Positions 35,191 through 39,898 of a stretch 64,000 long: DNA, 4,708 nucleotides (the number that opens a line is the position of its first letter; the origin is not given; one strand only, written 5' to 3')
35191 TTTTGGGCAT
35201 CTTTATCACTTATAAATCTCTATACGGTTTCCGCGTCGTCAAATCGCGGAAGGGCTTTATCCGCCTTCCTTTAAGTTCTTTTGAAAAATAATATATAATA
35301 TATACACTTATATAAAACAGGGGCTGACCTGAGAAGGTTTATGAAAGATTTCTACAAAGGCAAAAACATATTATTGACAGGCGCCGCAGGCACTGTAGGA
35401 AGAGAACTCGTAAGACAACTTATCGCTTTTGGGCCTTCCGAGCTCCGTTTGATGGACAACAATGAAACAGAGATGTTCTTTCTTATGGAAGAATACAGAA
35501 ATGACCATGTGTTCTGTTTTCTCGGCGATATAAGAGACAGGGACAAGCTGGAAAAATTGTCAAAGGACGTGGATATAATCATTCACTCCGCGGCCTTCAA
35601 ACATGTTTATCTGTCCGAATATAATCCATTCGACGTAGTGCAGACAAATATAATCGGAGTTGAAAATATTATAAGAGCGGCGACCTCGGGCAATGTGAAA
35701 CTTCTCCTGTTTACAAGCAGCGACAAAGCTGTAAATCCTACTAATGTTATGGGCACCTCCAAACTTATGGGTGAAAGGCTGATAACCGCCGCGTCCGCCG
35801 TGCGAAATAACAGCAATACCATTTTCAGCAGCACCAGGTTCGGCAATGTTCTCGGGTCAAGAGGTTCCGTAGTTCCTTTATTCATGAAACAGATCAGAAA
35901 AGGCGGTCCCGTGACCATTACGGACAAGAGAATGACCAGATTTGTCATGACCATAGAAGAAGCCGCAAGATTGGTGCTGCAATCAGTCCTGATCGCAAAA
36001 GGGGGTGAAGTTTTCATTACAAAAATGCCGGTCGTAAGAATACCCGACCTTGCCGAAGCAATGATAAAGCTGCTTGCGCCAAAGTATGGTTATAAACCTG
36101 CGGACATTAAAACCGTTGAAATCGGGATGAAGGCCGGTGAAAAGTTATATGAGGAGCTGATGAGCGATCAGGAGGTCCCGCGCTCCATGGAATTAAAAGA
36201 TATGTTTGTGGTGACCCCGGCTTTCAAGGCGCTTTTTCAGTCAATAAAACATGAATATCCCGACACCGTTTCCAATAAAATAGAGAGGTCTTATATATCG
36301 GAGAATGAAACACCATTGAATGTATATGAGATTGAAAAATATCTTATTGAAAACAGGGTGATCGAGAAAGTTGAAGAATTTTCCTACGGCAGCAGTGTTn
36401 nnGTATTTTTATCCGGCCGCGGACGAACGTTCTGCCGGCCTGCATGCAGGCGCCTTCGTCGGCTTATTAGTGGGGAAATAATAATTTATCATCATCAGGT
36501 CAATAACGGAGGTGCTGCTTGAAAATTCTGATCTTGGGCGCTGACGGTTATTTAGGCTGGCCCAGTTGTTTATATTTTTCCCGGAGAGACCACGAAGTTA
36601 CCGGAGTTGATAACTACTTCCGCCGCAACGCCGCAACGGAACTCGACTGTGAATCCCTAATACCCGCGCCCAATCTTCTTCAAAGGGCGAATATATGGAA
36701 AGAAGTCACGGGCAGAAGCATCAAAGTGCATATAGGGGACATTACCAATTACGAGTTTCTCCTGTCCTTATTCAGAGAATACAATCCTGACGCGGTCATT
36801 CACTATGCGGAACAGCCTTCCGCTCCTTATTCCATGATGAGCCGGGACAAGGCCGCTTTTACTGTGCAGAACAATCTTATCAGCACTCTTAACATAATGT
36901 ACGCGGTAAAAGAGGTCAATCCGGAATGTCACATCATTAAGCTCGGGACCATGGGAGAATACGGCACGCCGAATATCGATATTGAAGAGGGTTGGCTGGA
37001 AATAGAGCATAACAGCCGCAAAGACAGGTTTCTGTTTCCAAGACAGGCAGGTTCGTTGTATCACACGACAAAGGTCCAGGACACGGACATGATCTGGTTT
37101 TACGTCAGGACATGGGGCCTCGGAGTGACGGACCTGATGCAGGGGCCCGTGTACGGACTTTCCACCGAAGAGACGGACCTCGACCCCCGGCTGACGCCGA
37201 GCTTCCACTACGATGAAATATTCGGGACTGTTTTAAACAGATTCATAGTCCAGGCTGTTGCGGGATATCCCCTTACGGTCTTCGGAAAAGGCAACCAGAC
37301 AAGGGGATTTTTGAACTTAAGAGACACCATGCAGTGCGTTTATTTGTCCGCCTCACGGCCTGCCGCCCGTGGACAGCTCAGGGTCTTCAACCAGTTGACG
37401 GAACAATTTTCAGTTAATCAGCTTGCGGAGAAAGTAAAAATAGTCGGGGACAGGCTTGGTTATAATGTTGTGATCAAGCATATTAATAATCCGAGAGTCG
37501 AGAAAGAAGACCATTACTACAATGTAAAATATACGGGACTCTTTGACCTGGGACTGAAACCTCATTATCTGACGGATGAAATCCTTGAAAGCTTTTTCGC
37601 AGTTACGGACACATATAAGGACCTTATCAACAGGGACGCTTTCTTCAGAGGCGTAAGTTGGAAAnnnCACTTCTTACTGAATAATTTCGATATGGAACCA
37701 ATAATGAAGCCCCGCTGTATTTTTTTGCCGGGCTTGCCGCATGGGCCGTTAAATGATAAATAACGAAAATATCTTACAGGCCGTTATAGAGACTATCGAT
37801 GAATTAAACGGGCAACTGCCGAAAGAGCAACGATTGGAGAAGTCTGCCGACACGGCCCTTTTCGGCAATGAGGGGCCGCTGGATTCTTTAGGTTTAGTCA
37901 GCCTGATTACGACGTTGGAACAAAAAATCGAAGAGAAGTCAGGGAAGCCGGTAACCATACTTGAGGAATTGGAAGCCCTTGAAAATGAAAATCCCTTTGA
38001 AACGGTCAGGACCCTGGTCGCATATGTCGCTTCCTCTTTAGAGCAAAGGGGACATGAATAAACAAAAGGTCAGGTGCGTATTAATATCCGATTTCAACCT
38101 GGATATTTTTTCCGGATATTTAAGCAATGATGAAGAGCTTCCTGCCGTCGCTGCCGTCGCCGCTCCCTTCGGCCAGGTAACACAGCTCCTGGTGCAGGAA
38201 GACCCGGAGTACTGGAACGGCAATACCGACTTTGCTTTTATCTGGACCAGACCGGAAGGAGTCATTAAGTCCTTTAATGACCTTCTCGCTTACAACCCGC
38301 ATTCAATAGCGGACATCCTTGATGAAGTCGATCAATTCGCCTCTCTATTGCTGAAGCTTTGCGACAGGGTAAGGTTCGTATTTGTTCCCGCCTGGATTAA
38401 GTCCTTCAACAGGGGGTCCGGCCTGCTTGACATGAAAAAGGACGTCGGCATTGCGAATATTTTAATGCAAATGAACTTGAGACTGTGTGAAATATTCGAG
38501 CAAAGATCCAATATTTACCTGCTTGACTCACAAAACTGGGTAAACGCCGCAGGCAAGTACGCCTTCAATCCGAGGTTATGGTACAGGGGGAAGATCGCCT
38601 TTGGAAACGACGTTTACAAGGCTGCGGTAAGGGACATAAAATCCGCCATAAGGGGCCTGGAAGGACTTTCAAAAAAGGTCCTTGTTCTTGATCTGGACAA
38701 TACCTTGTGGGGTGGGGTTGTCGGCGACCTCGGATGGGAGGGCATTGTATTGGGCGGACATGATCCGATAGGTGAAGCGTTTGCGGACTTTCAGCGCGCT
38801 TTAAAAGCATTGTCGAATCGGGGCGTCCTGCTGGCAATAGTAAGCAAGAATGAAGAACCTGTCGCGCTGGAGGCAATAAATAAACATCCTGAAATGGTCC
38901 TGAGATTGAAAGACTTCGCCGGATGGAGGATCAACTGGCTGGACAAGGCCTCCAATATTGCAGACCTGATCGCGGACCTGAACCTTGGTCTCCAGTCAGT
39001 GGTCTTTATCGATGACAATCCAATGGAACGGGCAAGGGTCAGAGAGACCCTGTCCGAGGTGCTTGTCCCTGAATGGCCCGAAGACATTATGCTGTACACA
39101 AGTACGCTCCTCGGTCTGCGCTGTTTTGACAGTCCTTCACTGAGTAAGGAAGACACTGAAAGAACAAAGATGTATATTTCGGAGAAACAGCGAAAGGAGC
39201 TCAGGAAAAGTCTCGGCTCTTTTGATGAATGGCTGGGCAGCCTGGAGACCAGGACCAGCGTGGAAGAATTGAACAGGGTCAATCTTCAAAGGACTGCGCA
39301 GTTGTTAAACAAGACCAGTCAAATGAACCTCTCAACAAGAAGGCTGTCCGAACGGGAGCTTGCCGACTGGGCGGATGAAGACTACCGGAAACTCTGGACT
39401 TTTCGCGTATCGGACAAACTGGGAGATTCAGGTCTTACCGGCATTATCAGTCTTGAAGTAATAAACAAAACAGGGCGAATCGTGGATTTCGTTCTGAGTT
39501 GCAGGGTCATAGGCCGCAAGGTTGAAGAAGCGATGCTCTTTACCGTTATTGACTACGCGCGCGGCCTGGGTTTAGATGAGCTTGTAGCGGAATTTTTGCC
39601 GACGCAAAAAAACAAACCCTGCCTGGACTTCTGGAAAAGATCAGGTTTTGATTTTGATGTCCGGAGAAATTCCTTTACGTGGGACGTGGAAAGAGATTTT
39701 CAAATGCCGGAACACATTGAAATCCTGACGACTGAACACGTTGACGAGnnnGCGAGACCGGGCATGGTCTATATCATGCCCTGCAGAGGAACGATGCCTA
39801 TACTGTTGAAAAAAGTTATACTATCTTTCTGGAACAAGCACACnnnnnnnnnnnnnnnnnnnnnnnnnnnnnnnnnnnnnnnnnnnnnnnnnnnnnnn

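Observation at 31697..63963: At least four GtrB/ArnC-type Und-P-sugar synthases and at least three GT-C transferases in 32 kb: parallel three-component periplasmic glycosylation systems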

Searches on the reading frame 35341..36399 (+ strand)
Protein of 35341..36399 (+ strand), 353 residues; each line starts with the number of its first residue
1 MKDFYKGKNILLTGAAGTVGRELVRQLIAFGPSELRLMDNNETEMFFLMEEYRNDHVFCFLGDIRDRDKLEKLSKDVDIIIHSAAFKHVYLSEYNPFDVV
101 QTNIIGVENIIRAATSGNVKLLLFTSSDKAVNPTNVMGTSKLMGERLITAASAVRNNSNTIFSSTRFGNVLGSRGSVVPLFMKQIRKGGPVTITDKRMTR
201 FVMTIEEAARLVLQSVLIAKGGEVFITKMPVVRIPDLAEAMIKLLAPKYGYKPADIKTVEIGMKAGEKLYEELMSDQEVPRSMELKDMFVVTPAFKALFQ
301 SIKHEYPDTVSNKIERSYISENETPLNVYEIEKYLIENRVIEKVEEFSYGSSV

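Call 3: search_protein_families(library=pfam, proteins=[window:35341-36399:+])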
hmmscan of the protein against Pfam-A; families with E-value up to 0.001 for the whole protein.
window:35341-36399:+ (353 aa): 8 families
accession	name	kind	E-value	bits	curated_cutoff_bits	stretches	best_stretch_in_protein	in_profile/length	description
PF02719.21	Polysacc_synt_2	-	1.7e-97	326.6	20.2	1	10-292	1-292/293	Polysaccharide biosynthesis protein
PF01370.27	Epimerase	-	5.3e-23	82.1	20.9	1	10-213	1-222/240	NAD dependent epimerase/dehydratase family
PF01073.25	3Beta_HSD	-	3e-18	66.3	22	1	12-133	2-122/280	3-beta hydroxysteroid dehydrogenase/isomerase family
PF04321.23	RmlD_sub_bind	-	1.1e-13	51.4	27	1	9-197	2-179/287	RmlD substrate binding domain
PF16363.11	GDP_Man_Dehyd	-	1.4e-12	48.1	27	1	11-128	1-130/332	GDP-mannose 4,6 dehydratase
PF07993.18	NAD_binding_4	-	1.2e-08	34.9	20.1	1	67-136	79-145/258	Male sterility protein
PF13460.12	NAD_binding_10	-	1.3e-07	32.2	27.2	1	14-133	1-104/184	NAD(P)H-binding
PF00106.31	adh_short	-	2.6e-06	27.5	26.6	1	8-115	1-120/195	short chain dehydrogenase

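Call 21: search_protein_families(library=ncbifam, proteins=[window:35341-36399:+], max_evalue=0.00001)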
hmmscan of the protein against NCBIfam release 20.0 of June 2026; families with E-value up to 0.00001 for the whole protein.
window:35341-36399:+ (353 aa): 18 families
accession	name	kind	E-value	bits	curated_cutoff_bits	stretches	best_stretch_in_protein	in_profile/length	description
TIGR03589.1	PseB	equivalog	8.5e-83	278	407.75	1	5-324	2-312/324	UDP-N-acetylglucosamine 4,6-dehydratase (inverting)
TIGR04130.1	FnlA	equivalog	4e-68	229.8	730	1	5-341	2-331/337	UDP-N-acetylglucosamine 4,6-dehydratase/5-epimerase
TIGR04180.1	EDH_00030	hypoth_equivalog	3.4e-15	55.9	475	1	10-128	1-122/297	NAD-dependent 4,6-dehydratase LegB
TIGR01179.1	galE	equivalog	2.2e-14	53.1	262.3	1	9-173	1-179/332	UDP-glucose 4-epimerase GalE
TIGR01214.1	rmlD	equivalog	3.9e-14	52.4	224.05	1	10-153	2-140/285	dTDP-4-dehydrorhamnose reductase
TIGR03466.1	HpnA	hypoth_equivalog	3.5e-13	49.2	367.65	1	9-132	2-118/327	hopanoid-associated sugar epimerase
TIGR02622.1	CDP_4_6_dhtase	equivalog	4.9e-12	45.6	278.45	1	4-132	1-134/352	CDP-glucose 4,6-dehydratase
TIGR02197.1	heptose_epim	equivalog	4.2e-11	42.6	274.6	1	10-174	1-174/316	ADP-glyceromanno-heptose 6-epimerase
NF041293.1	G6PDh_Azf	equivalog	6.7e-11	42.1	400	1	8-132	3-120/252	NAD-dependent glucose-6-phosphate dehydrogenase Azf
TIGR01181.1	dTDP_gluc_dehyt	equivalog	4.6e-10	39.1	365.1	1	9-127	1-125/321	dTDP-glucose 4,6-dehydratase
TIGR01746.1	Thioester-redct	subfamily_domain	4.9e-10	39.2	213.35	1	9-140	1-148/371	thioester reductase domain-containing protein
NF007956.0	PRK10675.1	subfamily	1.9e-09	37.1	394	1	9-128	2-125/338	UDP-glucose 4-epimerase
NF052578.1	StrlDmthSdmBMthl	equivalog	8.3e-09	35.6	600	1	10-136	3-121/328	sterol demethylase protein SdmB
NF042422.1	oxyalk_red_OleD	equivalog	1.4e-08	34.5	580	1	9-129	2-112/329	2-alkyl-3-oxoalkanoate reductase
NF042423.1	oxyalk_red_Shew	equivalog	2e-08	33.7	580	1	8-127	9-118/331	2-alkyl-3-oxoalkanoate reductase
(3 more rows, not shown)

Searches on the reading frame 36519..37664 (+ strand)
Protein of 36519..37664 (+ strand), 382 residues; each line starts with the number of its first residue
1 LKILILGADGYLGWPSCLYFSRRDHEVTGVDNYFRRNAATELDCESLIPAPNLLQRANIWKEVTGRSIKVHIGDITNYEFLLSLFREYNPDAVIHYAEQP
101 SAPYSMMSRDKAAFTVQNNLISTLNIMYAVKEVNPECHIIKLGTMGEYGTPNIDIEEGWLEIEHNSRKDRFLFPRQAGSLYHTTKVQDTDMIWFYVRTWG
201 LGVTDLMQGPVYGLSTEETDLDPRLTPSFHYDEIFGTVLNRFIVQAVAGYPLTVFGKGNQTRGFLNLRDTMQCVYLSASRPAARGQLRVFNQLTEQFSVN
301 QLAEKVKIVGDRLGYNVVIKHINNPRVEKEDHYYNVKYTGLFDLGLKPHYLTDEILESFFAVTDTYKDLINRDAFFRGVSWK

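Call 3: search_protein_families(library=pfam, proteins=[window:36519-37664:+])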
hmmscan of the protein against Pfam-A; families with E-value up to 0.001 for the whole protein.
window:36519-37664:+ (382 aa): 3 families
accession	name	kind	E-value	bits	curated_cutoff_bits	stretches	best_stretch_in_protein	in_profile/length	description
PF01370.27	Epimerase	-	1.2e-21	77.7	20.9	1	3-291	1-238/240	NAD dependent epimerase/dehydratase family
PF16363.11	GDP_Man_Dehyd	-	8.9e-15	55.4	27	1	4-305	1-261/332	GDP-mannose 4,6 dehydratase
PF02719.21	Polysacc_synt_2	-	1.4e-06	28.1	20.2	0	64-136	48-121/293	Polysaccharide biosynthesis protein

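Call 90: search_protein_families(library=ncbifam, proteins=[window:36519-37664:+], max_evalue=0.000001)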
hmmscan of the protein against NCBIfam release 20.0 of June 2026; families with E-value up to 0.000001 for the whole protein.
window:36519-37664:+ (382 aa): 5 families
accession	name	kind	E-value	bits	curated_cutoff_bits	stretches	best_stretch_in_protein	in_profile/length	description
NF041015.1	UDPsulfquin_syn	equivalog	3.4e-137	457.5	575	1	1-372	1-372/384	UDP-sulfoquinovose synthase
TIGR01181.1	dTDP_gluc_dehyt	equivalog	2.1e-13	50.1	365.1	1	66-356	50-304/321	dTDP-glucose 4,6-dehydratase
NF007582.0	PRK10217.1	equivalog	5.4e-08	32.3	698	1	47-280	35-242/355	dTDP-glucose 4,6-dehydratase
TIGR04180.1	EDH_00030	hypoth_equivalog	1.6e-07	30.7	475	0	64-157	47-135/297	NAD-dependent 4,6-dehydratase LegB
TIGR01179.1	galE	equivalog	1.6e-07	30.5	262.3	0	2-150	1-127/332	UDP-glucose 4-epimerase GalE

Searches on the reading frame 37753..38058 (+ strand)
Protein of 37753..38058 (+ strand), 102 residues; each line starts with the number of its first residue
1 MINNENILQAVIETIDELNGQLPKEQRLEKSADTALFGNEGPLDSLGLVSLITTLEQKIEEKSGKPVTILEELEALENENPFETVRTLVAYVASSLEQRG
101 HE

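Call 3: search_protein_families(library=pfam, proteins=[window:37753-38058:+])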
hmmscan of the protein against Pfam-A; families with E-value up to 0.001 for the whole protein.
window:37753-38058:+ (102 aa): 0 families

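Call 40: search_protein_families(library=pfam, proteins=[window:37753-38058:+], max_evalue=10)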
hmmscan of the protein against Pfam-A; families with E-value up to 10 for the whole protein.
window:37753-38058:+ (102 aa): 1 family
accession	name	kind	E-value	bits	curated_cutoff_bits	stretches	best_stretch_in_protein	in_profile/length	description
PF00550.31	PP-binding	-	0.028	15.1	20.8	1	31-59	19-45/67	Phosphopantetheine attachment site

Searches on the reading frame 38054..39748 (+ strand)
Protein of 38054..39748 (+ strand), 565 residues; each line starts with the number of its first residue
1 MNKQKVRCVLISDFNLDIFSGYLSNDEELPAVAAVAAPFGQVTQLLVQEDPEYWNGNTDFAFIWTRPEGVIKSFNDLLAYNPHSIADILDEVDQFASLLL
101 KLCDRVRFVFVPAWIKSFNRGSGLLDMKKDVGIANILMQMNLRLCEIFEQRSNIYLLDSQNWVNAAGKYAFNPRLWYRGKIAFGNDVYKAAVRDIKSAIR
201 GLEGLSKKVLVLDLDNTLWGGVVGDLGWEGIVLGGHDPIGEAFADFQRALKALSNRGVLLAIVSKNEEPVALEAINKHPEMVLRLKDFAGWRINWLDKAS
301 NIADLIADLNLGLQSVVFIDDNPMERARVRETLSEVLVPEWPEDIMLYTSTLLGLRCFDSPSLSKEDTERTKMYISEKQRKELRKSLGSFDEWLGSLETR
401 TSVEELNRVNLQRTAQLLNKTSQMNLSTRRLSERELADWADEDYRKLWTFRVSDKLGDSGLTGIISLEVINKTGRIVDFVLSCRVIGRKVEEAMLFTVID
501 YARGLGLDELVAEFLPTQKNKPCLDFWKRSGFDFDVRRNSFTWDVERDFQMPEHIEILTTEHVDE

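Call 3: search_protein_families(library=pfam, proteins=[window:38054-39748:+])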
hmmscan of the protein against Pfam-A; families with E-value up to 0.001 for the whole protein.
window:38054-39748:+ (565 aa): 1 family
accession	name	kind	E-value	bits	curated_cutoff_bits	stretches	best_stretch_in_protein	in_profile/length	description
PF21211.3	FkbH_N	-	5.2e-05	23.7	27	1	34-187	30-179/192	FkbH, N-terminal domain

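Call 8: search_protein_families(library=ncbifam, proteins=[window:38054-39748:+], max_evalue=0.01)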
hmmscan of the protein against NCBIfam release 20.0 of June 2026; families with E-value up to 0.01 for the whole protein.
window:38054-39748:+ (565 aa): 2 families
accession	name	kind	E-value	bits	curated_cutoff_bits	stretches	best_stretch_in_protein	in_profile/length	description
TIGR01686.1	FkbH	subfamily_domain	1.5e-83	280.6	146.65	1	206-534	2-321/323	FkbH domain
TIGR01681.1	HAD-SF-IIIC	subfamily_domain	7.8e-18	65.6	35.75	1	208-332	1-131/132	HAD-IIIC family phosphatase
